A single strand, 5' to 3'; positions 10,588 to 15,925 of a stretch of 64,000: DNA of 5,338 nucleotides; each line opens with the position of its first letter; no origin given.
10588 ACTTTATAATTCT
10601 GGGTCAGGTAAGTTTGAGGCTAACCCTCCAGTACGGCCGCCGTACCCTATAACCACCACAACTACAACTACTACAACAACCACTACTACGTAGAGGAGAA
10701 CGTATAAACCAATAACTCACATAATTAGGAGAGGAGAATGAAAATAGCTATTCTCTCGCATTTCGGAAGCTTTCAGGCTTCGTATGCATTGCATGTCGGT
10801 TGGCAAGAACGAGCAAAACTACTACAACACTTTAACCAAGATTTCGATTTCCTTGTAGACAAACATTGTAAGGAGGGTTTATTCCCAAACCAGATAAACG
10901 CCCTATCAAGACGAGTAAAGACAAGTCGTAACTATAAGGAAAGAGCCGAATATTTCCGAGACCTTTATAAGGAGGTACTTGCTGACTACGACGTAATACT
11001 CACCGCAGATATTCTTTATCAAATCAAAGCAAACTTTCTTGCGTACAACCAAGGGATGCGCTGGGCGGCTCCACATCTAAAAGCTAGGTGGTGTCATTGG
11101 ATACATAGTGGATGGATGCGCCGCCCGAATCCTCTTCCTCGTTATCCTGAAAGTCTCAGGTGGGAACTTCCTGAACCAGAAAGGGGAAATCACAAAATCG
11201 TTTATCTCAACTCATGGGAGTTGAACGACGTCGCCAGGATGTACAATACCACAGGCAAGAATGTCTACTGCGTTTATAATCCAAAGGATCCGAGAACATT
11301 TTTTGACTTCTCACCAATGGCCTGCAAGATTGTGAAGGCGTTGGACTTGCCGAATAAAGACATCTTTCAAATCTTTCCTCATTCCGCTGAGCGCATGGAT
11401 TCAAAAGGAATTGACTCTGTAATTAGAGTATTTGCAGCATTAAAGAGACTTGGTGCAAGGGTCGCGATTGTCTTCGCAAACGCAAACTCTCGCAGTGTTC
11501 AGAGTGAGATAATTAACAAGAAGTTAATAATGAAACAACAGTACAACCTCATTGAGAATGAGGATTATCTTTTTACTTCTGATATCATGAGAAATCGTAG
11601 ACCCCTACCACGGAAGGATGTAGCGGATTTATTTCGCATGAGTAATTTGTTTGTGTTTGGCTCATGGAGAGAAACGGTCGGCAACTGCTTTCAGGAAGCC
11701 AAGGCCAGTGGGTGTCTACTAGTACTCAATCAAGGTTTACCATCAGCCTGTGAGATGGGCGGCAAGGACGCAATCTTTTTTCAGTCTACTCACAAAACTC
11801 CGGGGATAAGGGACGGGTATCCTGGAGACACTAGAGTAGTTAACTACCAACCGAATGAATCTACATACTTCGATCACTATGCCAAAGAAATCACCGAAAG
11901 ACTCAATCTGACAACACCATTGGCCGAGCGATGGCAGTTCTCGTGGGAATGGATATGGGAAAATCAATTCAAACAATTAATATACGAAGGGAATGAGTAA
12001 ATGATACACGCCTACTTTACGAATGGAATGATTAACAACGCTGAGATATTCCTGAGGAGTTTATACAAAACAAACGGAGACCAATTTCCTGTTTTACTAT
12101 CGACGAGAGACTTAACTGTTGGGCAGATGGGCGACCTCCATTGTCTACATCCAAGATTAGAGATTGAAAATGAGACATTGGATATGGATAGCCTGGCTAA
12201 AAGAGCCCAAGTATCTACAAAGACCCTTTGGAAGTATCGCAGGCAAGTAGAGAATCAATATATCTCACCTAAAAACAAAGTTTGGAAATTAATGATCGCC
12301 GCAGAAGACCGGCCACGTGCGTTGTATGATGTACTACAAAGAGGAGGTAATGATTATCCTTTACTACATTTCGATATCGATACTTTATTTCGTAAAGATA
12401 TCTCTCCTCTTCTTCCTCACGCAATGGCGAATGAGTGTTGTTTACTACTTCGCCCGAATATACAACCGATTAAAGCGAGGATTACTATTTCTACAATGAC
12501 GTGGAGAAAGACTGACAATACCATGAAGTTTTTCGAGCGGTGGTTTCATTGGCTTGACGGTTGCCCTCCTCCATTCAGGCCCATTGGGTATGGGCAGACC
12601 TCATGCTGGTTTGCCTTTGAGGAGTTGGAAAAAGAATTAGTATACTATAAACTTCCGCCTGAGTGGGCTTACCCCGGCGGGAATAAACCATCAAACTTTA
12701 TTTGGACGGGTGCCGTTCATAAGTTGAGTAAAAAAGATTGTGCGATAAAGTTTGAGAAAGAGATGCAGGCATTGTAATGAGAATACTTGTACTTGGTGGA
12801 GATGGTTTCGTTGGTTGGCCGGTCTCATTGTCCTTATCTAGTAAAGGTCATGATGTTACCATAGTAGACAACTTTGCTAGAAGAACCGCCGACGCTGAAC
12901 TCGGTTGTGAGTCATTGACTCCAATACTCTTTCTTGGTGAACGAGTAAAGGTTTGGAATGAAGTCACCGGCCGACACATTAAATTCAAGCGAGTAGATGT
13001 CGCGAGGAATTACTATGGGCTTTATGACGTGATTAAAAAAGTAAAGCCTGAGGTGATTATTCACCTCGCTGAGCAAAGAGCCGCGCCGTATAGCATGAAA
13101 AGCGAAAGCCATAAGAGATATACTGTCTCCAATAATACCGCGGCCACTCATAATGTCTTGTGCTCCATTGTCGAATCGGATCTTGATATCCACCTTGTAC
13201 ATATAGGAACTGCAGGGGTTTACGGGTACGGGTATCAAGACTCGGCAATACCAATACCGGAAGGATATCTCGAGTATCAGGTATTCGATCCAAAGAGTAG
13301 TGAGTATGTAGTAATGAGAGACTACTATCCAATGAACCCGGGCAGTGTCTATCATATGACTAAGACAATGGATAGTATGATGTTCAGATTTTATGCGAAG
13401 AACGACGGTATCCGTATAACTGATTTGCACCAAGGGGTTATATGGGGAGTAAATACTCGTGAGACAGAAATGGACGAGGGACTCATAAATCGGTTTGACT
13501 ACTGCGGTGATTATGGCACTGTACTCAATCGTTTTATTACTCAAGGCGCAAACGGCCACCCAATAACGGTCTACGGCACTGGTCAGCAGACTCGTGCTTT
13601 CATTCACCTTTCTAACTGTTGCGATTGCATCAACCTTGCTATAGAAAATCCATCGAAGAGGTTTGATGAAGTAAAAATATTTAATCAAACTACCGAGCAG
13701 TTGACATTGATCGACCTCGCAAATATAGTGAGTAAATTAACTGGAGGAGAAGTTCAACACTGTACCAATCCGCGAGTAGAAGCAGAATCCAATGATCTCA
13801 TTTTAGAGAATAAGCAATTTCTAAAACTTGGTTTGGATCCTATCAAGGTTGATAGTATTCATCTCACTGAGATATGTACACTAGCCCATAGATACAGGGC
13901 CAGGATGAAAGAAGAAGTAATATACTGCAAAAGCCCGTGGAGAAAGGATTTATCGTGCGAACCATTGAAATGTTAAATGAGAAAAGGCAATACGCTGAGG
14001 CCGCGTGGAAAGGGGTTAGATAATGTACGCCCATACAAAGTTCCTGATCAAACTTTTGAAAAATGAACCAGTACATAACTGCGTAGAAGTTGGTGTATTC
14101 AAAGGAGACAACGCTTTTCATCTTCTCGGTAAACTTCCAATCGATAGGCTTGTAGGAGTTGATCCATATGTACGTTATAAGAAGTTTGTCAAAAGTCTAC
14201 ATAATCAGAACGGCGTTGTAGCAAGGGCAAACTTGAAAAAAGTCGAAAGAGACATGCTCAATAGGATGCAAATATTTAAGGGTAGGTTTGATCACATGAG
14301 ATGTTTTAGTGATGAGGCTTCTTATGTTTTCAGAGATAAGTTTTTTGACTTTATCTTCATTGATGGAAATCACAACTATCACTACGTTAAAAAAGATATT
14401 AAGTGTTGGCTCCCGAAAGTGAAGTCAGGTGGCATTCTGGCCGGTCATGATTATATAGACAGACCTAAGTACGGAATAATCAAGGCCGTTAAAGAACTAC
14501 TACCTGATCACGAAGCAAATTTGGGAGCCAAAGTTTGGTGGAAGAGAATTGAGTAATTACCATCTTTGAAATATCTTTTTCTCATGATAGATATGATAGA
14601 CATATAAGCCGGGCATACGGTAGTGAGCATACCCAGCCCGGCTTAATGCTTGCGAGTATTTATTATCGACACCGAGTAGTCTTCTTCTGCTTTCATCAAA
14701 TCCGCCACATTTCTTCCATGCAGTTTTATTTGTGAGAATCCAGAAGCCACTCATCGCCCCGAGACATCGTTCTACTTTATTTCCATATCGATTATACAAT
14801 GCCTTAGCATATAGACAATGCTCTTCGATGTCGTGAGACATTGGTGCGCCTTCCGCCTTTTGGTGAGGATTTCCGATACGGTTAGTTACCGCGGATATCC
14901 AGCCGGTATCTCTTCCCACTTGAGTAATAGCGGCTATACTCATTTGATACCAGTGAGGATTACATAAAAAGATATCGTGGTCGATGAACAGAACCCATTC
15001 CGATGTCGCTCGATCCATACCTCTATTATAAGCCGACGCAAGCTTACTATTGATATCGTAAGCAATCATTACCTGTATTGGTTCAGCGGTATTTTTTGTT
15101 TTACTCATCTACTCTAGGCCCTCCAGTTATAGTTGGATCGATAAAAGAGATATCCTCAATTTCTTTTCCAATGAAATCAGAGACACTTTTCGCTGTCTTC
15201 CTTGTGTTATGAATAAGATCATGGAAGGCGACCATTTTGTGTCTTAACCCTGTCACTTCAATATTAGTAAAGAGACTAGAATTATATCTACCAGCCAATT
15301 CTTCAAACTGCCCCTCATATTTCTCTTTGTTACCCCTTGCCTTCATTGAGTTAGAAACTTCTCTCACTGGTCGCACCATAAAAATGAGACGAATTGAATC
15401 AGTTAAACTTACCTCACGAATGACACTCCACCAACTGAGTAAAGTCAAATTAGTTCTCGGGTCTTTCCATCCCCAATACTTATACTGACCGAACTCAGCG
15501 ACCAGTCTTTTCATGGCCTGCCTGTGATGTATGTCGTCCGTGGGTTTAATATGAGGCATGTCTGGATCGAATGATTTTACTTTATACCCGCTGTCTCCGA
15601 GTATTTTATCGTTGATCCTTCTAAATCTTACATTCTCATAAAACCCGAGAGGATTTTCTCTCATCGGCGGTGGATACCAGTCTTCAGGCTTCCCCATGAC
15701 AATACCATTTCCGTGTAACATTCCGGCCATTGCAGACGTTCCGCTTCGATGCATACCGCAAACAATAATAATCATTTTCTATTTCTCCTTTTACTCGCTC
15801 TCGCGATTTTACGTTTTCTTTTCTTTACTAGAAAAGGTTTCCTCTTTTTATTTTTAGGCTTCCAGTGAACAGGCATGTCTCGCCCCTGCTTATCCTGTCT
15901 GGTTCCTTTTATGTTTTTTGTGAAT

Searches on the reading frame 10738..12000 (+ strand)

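Call 12: search_protein_families(library=pfam, proteins=[window:10738-12000:+], max_evalue=0.001)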
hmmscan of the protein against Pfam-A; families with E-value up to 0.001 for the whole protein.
window:10738-12000:+ (420 aa): 1 family
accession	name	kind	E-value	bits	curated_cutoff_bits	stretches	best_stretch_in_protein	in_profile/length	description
PF00534.26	Glycos_transf_1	-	2.2e-05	24.5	26.4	1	201-339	8-129/172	Glycosyl transferases group 1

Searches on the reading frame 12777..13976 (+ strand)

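Call 12: search_protein_families(library=pfam, proteins=[window:12777-13976:+], max_evalue=0.001)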
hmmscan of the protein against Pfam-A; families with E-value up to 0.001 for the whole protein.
window:12777-13976:+ (399 aa): 4 families
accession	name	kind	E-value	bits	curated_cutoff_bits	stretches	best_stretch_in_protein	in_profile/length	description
PF01370.27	Epimerase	-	5.7e-24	85.3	20.9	1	3-294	1-230/240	NAD dependent epimerase/dehydratase family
PF16363.11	GDP_Man_Dehyd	-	3.7e-15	56.7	27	1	4-316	1-263/332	GDP-mannose 4,6 dehydratase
PF02719.21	Polysacc_synt_2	-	2.9e-05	23.8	20.2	0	243-327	172-252/293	Polysaccharide biosynthesis protein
PF04321.23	RmlD_sub_bind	-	0.00011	21.8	27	1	1-149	1-105/287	RmlD substrate binding domain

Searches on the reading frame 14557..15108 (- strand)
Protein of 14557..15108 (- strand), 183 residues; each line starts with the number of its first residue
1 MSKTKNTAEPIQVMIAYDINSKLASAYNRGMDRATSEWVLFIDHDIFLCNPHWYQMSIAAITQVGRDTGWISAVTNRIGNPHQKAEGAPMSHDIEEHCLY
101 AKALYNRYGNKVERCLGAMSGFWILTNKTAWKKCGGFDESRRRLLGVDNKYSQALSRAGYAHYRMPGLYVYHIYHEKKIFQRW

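Call 65: search_protein_families(library=pfam, proteins=[window:14557-15108:-], max_evalue=0.001)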
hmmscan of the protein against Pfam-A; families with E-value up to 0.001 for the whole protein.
window:14557-15108:- (183 aa): 3 families
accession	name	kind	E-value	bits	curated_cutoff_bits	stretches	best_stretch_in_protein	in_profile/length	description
PF10111.15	Glyco_tranf_2_2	-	3.4e-06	27.2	27.3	1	23-140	69-184/276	Glycosyltransferase like family 2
PF00535.33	Glycos_transf_2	-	9.7e-06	26.1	23.3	1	18-67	61-109/168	Glycosyl transferase family 2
PF13712.12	Glyco_tranf_2_5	-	0.00048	20.4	27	1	20-59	38-77/210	Glycosyltransferase like family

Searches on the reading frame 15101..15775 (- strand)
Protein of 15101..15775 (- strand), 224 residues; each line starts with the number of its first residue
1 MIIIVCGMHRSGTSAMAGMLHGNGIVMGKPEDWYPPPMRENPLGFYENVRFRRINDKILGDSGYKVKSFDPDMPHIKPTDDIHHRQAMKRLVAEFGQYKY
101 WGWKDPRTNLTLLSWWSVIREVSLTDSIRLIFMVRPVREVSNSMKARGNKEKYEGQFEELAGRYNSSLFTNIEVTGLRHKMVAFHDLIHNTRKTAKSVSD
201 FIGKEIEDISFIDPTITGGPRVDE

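Call 65: search_protein_families(library=pfam, proteins=[window:15101-15775:-], max_evalue=0.001)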
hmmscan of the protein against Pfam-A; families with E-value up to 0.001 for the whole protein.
window:15101-15775:- (224 aa): 1 family
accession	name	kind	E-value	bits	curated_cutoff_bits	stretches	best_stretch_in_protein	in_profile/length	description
PF13469.12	Sulfotransfer_3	-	7.3e-08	33.4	27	1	3-208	2-216/216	Sulfotransferase family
